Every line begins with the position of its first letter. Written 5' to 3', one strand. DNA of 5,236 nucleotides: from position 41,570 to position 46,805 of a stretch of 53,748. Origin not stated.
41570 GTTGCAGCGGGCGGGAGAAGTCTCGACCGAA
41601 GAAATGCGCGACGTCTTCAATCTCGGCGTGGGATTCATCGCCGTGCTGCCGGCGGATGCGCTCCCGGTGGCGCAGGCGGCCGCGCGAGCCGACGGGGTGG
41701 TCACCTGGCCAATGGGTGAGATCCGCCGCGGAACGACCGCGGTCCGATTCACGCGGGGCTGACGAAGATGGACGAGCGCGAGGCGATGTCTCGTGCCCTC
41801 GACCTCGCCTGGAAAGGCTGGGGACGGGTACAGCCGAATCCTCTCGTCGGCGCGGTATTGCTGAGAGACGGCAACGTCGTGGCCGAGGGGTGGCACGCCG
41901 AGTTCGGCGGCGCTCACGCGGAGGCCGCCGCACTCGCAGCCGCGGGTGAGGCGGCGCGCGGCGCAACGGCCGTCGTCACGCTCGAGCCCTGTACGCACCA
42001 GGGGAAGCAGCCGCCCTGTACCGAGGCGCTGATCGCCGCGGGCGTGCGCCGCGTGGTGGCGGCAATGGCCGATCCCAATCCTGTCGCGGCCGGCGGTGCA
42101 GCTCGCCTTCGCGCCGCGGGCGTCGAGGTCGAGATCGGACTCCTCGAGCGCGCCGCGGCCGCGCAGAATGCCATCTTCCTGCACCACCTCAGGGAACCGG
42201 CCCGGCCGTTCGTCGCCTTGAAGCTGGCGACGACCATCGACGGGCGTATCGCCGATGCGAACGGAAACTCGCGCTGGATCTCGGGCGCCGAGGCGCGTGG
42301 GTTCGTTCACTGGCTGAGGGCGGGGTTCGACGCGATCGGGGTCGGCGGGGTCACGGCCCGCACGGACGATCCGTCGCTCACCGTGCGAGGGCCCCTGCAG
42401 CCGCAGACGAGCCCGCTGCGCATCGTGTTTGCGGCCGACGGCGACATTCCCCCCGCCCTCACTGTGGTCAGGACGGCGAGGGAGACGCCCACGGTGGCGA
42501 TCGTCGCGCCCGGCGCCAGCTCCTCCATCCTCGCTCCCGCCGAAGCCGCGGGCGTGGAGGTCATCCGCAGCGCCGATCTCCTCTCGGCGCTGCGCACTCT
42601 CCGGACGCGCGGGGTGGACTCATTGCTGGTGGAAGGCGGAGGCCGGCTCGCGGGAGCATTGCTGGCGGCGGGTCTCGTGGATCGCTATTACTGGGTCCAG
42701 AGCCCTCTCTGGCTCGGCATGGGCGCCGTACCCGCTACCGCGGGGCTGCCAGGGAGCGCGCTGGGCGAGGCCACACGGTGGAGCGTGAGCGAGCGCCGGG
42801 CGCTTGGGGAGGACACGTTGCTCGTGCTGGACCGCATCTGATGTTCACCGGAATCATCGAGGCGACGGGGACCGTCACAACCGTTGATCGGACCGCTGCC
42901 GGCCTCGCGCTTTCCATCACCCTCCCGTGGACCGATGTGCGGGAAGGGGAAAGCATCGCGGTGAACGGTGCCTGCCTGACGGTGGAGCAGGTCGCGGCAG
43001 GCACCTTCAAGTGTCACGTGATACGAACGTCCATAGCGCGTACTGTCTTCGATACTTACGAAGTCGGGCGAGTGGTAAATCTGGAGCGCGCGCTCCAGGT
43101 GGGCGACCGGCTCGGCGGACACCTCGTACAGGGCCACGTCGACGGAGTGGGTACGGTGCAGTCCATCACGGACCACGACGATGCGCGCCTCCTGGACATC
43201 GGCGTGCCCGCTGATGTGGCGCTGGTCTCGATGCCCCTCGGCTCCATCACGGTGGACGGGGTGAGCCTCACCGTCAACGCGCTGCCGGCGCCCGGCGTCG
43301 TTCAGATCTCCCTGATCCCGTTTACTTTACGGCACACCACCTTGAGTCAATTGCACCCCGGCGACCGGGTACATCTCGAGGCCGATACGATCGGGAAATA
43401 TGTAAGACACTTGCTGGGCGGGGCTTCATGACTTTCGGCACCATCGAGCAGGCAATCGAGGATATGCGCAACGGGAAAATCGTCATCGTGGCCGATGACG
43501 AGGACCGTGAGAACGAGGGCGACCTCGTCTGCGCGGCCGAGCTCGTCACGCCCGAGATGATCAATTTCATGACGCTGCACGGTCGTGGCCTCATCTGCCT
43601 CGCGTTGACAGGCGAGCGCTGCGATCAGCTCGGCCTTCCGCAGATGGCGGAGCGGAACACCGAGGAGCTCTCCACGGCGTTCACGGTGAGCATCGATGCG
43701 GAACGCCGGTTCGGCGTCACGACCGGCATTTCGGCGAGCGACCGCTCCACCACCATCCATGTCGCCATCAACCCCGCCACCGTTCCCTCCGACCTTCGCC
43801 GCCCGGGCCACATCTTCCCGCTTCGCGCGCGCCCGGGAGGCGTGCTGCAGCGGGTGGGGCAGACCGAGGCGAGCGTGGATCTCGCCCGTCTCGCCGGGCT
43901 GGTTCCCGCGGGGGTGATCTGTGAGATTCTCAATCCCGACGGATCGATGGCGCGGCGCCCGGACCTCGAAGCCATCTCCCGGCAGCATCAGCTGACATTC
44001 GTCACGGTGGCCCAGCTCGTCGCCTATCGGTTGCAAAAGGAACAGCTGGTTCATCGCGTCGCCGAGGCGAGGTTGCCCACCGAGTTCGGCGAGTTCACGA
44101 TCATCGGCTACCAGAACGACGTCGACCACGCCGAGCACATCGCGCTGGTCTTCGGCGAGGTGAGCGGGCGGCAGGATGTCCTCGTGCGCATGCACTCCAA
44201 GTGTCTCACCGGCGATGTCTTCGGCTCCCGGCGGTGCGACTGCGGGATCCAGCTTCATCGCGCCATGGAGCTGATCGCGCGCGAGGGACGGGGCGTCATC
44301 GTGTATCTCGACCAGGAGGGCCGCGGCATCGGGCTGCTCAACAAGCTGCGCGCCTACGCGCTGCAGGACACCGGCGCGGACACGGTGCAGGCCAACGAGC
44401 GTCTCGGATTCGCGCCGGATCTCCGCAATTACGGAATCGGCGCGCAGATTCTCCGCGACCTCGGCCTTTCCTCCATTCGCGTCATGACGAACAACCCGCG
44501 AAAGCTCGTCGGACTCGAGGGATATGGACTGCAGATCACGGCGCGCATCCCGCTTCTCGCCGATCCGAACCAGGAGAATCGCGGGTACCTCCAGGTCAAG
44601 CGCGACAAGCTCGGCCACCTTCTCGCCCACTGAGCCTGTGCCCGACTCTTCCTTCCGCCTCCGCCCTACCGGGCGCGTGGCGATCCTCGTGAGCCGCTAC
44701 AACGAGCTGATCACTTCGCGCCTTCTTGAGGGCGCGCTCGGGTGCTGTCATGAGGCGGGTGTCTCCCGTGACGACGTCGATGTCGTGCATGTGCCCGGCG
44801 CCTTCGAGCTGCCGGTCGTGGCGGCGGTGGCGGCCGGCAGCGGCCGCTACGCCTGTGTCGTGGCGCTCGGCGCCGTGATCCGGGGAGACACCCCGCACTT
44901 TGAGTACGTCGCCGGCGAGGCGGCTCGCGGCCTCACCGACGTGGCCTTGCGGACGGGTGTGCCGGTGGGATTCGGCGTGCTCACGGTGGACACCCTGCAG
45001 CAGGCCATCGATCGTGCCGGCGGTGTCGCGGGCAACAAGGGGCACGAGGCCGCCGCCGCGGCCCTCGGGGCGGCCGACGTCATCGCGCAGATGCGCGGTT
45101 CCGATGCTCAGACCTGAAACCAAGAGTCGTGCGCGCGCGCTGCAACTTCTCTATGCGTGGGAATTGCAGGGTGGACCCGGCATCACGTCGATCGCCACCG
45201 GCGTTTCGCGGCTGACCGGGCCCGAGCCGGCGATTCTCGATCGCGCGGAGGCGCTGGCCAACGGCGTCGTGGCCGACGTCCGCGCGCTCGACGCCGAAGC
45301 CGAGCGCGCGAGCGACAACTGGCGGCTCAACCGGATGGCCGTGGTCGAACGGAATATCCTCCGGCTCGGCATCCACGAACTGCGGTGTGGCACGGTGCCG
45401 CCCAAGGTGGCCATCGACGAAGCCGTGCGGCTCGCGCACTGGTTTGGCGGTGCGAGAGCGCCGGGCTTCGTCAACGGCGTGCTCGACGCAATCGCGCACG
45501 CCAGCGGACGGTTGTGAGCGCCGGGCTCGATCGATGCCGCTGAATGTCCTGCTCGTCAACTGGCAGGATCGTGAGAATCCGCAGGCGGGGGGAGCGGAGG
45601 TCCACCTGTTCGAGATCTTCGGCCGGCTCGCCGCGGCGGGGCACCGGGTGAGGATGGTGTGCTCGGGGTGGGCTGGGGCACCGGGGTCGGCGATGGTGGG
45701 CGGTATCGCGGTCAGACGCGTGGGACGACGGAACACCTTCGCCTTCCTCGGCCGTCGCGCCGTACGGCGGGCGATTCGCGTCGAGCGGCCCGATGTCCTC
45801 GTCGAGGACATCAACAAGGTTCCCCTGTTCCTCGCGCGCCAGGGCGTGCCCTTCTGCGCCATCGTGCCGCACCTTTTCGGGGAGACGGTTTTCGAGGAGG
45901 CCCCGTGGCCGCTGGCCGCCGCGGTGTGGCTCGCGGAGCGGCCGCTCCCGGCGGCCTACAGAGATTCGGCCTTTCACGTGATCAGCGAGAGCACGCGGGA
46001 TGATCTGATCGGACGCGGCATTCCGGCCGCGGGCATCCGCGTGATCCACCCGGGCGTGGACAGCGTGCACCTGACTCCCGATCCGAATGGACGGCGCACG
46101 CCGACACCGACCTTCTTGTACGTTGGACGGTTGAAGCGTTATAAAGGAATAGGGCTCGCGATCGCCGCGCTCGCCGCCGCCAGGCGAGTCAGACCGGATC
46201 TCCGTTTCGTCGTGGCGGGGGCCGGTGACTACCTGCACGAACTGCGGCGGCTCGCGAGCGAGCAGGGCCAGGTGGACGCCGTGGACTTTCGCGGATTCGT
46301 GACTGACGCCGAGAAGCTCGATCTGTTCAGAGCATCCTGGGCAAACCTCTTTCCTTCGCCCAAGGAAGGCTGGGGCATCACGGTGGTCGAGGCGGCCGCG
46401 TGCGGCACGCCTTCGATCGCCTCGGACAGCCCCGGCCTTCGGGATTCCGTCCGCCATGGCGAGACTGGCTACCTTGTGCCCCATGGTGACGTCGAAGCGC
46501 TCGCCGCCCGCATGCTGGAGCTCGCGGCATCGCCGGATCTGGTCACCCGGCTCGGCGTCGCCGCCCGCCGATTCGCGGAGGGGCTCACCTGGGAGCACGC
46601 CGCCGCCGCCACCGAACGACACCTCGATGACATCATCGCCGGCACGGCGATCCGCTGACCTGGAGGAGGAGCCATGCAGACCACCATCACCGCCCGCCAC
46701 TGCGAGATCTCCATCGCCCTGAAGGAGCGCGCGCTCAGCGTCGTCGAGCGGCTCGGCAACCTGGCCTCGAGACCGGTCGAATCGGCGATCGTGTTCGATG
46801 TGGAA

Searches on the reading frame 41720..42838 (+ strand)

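Call 61: search_protein_families(library=pfam, proteins=[window:41720-42838:+], max_evalue=0.0001)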
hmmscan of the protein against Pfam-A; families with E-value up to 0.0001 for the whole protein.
window:41720-42838:+ (373 aa): 3 families
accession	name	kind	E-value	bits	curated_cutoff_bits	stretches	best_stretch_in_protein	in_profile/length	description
PF01872.23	RibD_C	-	8.2e-38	130.6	24.1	1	163-367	1-196/197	RibD C-terminal domain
PF00383.29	dCMP_cyt_deam_1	-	8e-17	61.5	25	1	19-116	4-102/102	Cytidine and deoxycytidylate deaminase zinc-binding region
PF14437.12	MafB19-deam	-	4.9e-06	26.9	27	1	42-124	24-109/142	MafB19-like deaminase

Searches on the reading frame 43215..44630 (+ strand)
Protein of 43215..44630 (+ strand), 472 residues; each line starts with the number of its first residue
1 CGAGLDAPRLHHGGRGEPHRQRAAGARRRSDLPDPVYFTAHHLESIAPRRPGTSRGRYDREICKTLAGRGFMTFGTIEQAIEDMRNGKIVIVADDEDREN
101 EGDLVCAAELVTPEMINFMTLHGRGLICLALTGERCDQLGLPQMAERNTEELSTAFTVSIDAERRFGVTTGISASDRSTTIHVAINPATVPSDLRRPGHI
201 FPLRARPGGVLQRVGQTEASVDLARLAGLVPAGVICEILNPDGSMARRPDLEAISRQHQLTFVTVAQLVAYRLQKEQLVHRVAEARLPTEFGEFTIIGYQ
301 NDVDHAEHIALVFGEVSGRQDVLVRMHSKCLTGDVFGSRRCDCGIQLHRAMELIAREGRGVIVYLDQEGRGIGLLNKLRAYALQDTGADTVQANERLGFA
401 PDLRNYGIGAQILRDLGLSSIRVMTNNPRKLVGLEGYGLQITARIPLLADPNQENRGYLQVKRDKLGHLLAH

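Call 61: search_protein_families(library=pfam, proteins=[window:43215-44630:+], max_evalue=0.0001)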
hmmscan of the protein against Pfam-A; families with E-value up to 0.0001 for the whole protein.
window:43215-44630:+ (472 aa): 2 families
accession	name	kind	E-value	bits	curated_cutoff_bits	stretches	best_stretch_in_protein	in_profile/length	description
PF00926.24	DHBP_synthase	-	1.2e-85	286.3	26.4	1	78-271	1-191/191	3,4-dihydroxy-2-butanone 4-phosphate synthase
PF00925.25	GTP_cyclohydro2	-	3.2e-75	251.7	23.3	1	281-446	2-165/165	GTP cyclohydrolase II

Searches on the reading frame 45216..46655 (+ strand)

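Call 61: search_protein_families(library=pfam, proteins=[window:45216-46655:+], max_evalue=0.0001)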
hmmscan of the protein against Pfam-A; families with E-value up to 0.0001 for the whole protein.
window:45216-46655:+ (480 aa): 6 families
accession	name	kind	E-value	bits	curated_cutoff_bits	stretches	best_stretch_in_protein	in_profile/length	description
PF00534.26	Glycos_transf_1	-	4.7e-38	130.8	26.4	1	291-452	9-171/172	Glycosyl transferases group 1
PF13692.12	Glyco_trans_1_4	-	7.8e-32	110.9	27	1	298-437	2-140/142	Glycosyl transferases group 1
PF13439.12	Glyco_transf_4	-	3.2e-19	70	28.5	1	125-282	2-167/170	Glycosyltransferase Family 4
PF20706.3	GT4-conflict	-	1.4e-17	64.2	26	1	274-464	174-383/385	Family 4 Glycosyltransferase in conflict systems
PF13579.12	Glyco_trans_4_4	-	1.7e-11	45.1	29.7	1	125-280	1-158/158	Glycosyl transferase 4-like domain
PF13524.12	Glyco_trans_1_2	-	2.8e-09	37.5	25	1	319-465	6-141/144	Glycosyl transferase-like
